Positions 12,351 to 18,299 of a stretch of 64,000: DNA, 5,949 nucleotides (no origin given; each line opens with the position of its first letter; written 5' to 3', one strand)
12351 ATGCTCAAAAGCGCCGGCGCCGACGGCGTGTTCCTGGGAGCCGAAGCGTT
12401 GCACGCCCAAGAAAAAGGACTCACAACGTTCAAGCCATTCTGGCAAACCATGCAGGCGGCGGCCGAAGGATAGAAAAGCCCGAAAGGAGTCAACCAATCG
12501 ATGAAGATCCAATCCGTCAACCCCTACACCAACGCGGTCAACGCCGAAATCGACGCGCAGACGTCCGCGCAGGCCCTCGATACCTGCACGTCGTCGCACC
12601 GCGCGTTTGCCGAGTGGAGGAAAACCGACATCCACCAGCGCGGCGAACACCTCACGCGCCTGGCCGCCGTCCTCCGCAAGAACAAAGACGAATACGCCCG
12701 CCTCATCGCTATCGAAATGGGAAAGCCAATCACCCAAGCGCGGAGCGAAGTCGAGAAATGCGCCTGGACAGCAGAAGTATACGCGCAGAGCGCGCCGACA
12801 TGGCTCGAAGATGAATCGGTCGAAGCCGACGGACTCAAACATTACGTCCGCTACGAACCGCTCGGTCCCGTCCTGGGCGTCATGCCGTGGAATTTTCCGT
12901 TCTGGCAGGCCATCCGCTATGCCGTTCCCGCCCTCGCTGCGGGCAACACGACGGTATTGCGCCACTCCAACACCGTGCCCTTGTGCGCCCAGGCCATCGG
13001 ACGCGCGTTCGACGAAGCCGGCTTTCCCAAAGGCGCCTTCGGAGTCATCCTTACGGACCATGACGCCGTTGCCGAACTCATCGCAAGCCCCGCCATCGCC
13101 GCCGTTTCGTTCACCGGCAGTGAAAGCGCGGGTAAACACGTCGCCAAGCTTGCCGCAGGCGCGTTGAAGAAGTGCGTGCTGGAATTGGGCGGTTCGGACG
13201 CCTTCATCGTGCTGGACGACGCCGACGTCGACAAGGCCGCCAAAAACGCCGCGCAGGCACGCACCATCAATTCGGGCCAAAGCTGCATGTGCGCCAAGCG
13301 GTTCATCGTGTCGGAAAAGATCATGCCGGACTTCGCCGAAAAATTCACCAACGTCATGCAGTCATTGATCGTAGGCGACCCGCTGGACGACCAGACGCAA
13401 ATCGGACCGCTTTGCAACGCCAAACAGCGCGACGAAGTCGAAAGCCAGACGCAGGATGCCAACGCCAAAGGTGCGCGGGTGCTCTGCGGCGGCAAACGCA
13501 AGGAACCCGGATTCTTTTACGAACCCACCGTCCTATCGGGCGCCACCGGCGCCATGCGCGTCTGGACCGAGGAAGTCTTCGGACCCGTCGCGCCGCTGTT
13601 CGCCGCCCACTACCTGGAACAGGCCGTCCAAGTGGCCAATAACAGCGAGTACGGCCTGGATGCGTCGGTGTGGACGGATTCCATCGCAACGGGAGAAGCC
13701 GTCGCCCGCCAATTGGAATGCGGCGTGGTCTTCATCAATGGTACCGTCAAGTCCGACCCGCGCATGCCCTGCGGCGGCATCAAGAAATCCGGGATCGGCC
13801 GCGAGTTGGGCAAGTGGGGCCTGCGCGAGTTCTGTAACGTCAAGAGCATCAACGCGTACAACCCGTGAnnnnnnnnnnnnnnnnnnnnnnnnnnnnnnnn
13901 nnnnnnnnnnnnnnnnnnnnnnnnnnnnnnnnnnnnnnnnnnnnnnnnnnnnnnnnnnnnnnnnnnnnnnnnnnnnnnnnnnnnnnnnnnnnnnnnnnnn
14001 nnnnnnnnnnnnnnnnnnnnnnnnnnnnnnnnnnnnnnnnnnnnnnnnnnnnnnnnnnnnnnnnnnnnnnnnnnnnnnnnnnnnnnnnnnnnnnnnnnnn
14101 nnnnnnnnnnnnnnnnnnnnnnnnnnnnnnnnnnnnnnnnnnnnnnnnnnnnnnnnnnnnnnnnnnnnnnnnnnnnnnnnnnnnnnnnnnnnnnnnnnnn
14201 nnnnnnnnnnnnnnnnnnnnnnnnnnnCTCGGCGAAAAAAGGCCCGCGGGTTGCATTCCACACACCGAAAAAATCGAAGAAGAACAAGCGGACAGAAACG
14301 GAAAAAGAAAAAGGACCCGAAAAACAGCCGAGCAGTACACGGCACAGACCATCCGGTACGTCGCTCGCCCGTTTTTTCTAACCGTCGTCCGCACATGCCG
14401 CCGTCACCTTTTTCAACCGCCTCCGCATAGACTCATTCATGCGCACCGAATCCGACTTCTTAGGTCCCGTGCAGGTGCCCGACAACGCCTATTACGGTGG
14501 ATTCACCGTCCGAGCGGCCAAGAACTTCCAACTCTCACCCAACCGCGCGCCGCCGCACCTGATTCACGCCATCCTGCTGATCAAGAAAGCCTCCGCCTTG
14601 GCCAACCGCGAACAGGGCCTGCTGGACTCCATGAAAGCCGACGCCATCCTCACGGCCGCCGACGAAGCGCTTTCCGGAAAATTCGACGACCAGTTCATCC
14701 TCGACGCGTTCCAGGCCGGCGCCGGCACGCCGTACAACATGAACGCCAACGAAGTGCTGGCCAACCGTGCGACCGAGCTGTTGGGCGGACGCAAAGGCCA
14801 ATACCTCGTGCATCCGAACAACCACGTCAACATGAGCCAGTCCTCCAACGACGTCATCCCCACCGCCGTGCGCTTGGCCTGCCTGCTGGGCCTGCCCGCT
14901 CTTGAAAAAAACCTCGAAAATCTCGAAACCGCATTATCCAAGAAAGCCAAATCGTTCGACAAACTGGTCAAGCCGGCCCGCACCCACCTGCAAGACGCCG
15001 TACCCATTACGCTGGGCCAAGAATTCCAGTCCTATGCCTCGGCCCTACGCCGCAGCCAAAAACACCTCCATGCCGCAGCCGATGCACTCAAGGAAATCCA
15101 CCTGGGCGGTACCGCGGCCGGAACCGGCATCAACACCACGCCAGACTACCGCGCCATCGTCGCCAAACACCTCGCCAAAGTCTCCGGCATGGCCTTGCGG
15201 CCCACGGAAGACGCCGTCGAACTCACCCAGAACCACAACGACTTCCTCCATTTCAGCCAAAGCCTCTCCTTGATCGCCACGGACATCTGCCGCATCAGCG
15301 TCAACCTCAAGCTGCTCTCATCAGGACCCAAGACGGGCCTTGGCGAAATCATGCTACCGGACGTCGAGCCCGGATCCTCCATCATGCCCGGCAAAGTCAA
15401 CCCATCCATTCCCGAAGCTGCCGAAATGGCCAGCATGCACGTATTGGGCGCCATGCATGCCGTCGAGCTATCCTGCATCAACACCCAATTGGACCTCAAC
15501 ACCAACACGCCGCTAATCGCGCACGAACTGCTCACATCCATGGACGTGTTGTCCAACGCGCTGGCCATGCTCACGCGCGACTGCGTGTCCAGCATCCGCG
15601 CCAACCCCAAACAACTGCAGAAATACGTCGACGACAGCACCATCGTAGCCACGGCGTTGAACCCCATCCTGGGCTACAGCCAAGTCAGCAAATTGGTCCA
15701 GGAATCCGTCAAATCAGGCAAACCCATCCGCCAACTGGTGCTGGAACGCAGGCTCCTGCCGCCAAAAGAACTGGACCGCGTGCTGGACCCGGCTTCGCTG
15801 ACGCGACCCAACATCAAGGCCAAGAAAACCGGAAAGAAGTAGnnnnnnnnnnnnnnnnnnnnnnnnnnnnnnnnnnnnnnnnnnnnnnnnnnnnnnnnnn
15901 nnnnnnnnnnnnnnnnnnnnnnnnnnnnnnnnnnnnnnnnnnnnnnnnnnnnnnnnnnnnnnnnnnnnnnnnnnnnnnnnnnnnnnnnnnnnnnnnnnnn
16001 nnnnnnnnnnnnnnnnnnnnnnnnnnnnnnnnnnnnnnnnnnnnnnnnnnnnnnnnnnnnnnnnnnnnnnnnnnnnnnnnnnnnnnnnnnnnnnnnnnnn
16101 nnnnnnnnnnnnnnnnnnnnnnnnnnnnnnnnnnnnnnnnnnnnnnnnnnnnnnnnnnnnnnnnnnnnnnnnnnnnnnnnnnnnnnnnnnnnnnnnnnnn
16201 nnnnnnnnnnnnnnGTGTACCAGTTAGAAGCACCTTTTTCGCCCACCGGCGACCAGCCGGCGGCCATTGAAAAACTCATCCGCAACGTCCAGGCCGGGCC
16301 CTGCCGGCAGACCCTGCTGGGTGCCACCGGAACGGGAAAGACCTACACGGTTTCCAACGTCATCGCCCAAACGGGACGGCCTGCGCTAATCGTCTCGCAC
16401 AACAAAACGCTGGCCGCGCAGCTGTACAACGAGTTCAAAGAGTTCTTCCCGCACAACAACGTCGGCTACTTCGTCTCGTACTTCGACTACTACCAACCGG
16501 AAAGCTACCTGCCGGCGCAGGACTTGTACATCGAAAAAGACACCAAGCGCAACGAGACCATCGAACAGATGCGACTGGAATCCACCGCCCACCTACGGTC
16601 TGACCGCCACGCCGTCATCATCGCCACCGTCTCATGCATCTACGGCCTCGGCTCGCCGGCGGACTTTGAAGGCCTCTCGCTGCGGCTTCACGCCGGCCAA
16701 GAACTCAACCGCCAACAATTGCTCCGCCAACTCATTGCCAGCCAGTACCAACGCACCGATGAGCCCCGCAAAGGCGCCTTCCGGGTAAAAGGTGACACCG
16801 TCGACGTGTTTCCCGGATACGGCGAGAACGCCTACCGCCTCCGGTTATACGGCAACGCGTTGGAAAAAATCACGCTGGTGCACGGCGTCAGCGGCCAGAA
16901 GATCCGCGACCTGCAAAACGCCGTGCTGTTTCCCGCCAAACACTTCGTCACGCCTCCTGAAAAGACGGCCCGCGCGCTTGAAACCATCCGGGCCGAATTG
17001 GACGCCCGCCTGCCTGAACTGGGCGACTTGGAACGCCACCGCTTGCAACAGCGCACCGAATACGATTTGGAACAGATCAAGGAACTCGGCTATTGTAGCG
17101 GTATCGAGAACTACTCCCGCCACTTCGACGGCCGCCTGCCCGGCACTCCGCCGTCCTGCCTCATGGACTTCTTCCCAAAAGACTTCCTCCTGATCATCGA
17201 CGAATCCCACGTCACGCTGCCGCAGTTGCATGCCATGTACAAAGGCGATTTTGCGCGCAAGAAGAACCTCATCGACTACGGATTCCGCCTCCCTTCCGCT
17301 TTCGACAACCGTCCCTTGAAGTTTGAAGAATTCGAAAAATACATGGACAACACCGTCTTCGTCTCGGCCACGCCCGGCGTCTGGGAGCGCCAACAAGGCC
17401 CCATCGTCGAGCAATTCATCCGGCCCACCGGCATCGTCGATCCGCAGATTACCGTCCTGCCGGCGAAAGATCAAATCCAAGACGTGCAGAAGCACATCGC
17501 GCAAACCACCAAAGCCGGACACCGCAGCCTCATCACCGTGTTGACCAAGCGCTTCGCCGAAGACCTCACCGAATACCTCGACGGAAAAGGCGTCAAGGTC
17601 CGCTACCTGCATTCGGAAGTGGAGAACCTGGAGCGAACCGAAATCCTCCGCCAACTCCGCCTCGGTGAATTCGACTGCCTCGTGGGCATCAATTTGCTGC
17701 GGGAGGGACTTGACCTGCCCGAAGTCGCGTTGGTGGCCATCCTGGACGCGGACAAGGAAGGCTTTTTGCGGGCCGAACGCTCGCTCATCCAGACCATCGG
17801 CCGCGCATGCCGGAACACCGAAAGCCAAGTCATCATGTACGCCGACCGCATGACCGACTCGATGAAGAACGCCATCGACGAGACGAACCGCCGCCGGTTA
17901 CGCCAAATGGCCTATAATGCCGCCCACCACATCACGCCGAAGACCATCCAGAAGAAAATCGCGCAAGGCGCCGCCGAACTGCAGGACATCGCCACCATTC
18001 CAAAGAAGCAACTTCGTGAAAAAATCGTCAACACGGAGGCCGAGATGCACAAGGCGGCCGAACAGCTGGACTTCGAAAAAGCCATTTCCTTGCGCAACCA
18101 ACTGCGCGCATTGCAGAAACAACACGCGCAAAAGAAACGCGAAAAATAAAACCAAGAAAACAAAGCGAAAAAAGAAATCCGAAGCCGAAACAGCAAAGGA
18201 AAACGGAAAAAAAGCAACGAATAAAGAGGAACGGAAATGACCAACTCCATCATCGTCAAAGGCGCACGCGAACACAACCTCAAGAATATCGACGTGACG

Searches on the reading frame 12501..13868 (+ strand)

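Call 56: search_protein_families(library=ncbifam, proteins=[window:12501-13868:+])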
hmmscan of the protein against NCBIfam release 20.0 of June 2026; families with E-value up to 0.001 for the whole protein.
window:12501-13868:+ (455 aa): 43 families (the best 25 are shown)
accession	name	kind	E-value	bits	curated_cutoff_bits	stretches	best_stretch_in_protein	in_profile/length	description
NF006915.0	PRK09406.1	equivalog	2.3e-154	514.6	730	1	1-450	1-454/457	NADP-dependent succinic semialdehyde dehydrogenase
NF042989.1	AldDh_AldH_Clos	equivalog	2.8e-137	458.2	800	1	1-450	1-455/458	aldehyde dehydrogenase AldH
NF010575.0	PRK13968.1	equivalog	1.2e-133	446.7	855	1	5-450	11-457/462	succinate-semialdehyde dehydrogenase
TIGR01780.1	SSADH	subfamily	1.3e-110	370.4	646.35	1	7-448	3-448/448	succinate-semialdehyde dehydrogenase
TIGR01804.1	BADH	equivalog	1.8e-107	359.7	668.6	1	3-448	15-467/467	betaine-aldehyde dehydrogenase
NF006916.0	PRK09407.1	equivalog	4.5e-107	358.8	521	1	3-451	36-491/526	succinic semialdehyde dehydrogenase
NF010000.0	PRK13473.1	subfamily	1.6e-104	350.2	615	1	4-450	20-470/475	aminobutyraldehyde dehydrogenase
NF009725.0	PRK13252.1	equivalog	4.1e-103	345.4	593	1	2-451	23-478/488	betaine-aldehyde dehydrogenase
NF040648.1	lactal_redase_Meth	equivalog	7.3e-102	341.8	650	1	3-450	13-460/463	lactaldehyde dehydrogenase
TIGR02299.1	HpaE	equivalog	2.3e-100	336.5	638.35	1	4-451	19-475/488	5-carboxymethyl-2-hydroxymuconate semialdehyde dehydrogenase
NF007497.0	PRK10090.1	equivalog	7.8e-97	325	500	1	3-448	24-473/480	aldehyde dehydrogenase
NF045736.1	PaDhStyDRhodo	equivalog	1.3e-90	304.3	800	1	3-444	20-469/479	phenylacetaldehyde dehydrogenase StyD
NF047626.1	SulfactDhSafD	equivalog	1.3e-88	298.1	700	1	4-449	4-451/454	sulfoacetaldehyde dehydrogenase SafD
NF045735.1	PaDhStyDPseudo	equivalog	2.6e-88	296.8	850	1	5-450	22-479/483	phenylacetaldehyde dehydrogenase StyD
NF008415.0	PRK11241.1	equivalog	2.8e-88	296.7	828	1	3-449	28-477/482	NADP-dependent succinate-semialdehyde dehydrogenase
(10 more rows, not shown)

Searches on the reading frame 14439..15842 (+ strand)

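Call 56: search_protein_families(library=ncbifam, proteins=[window:14439-15842:+])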
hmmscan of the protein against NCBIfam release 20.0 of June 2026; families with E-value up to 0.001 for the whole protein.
window:14439-15842:+ (467 aa): 19 families
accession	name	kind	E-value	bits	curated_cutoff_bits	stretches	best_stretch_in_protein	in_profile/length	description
NF008909.0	PRK12273.1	subfamily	2.7e-171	570.6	510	1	1-464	5-471/474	aspartate ammonia-lyase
TIGR00839.1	aspA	equivalog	4.3e-147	490.8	681.2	1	2-464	1-466/468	aspartate ammonia-lyase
NF011092.0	PRK14515.1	subfamily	1.4e-134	449.5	876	1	2-461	12-472/479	aspartate ammonia-lyase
TIGR00979.1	fumC_II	equivalog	3.2e-134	448.2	664.75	1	1-453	1-455/458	class II fumarate hydratase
NF009089.0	PRK12425.1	equivalog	1.2e-106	357.4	840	1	2-454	3-457/464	class II fumarate hydratase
TIGR00838.1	argH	equivalog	7e-23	81.3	279.5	1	129-411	100-372/455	argininosuccinate lyase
TIGR02426.1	protocat_pcaB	equivalog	3.1e-21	75.7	355.75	1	42-335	21-288/338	3-carboxy-cis,cis-muconate cycloisomerase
TIGR00928.1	purB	equivalog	3.2e-21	75.6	326.2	1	127-395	88-349/436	adenylosuccinate lyase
NF006554.0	PRK09053.1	equivalog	2.2e-19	69.6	595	1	127-398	100-363/453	3-carboxy-cis,cis-muconate cycloisomerase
NF002563.0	PRK02186.1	subfamily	2.2e-18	65.9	625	1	46-407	442-778/890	argininosuccinate lyase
NF008964.0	PRK12308.1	equivalog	1.8e-16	59.7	657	1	132-405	105-368/624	argininosuccinate lyase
NF004631.0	PRK05975.1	equivalog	1.7e-14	53.6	371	1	128-326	100-286/352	3-carboxy-cis,cis-muconate cycloisomerase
NF006764.0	PRK09285.1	equivalog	1.4e-10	40.2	446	1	128-404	115-386/456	adenylosuccinate lyase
NF052536.2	CoM_syn_XcbD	exception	3e-10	39.4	600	1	143-334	114-298/443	3-sulfopropionylcysteine synthase XcbD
NF052556.1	NtrsucLyaStm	equivalog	3.4e-09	36.1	650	1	129-453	111-451/466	nitrosuccinate lyase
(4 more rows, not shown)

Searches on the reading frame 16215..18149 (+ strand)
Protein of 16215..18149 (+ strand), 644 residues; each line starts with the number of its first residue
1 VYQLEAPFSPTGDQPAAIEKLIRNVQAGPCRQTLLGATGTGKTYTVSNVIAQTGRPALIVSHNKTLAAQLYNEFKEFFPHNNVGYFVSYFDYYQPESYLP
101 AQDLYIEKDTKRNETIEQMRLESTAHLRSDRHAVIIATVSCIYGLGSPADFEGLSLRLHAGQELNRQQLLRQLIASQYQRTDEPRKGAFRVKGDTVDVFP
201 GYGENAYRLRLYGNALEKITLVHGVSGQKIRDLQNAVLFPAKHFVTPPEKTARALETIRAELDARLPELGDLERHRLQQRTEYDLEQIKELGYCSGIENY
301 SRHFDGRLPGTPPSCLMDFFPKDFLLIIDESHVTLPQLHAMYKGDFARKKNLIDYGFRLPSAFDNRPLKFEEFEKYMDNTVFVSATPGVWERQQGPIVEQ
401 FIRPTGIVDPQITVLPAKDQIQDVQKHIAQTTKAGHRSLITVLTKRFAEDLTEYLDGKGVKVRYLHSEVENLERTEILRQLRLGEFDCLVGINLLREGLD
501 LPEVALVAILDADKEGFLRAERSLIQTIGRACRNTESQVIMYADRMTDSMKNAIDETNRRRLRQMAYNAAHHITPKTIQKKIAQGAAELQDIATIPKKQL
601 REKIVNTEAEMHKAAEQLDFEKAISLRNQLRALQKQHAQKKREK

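Call 56: search_protein_families(library=ncbifam, proteins=[window:16215-18149:+])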
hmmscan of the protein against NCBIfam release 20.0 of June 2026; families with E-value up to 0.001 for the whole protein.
window:16215-18149:+ (644 aa): 33 families (the best 25 are shown)
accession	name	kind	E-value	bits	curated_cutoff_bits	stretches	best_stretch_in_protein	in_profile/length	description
NF003673.1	PRK05298.1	equivalog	7.4e-284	943.1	743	1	2-636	2-653/653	excinuclease ABC subunit UvrB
TIGR00631.1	uvrb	equivalog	7.9e-277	919.8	750.1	1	2-633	2-657/658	excinuclease ABC subunit UvrB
TIGR00580.2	mfd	equivalog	4.5e-16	58.4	800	2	177-332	5-134/907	transcription-repair coupling factor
NF007966.0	PRK10689.1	equivalog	1e-11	43.3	1329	1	33-327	17-283/1148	transcription-repair coupling factor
TIGR00643.1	recG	equivalog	5e-11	42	659.4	1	448-566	473-578/629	ATP-dependent DNA helicase RecG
NF053636.1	DDHlcsCsdAPsy1082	equivalog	2.5e-10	39.5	890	1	437-588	245-389/512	DEAD/DEAH box helicase CsdA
NF053631.1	RNA_helic_CshA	equivalog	1.2e-09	37.6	646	1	436-611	238-409/434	degradosome RNA helicase CshA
NF004066.1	PRK05580.1-3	equivalog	2.3e-09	36.1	813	1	475-540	580-653/788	primosomal protein N'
NF004070.0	PRK05580.2-2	equivalog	2.7e-08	32.4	921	1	472-539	522-596/729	primosomal protein N'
NF008165.0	PRK10917.1-3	equivalog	4.4e-08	32.1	711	1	448-552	499-599/692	ATP-dependent DNA helicase RecG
TIGR00595.1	priA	equivalog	5.4e-08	31.9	230.35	1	444-543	274-381/509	replication restart helicase PriA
TIGR04095.1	dnd_restrict_1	equivalog_domain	1.8e-07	30.6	600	1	458-535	312-384/451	DNA phosphorothioation system restriction enzyme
NF004072.0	PRK05580.2-4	equivalog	9.6e-07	27.5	1030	1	473-541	443-518/648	primosomal protein N'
NF004067.0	PRK05580.1-4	equivalog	1.1e-06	27.3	763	1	473-539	525-598/737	primosomal protein N'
NF003419.0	PRK04837.1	equivalog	1.5e-06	27.2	588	1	436-542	257-359/424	ATP-dependent RNA helicase RhlB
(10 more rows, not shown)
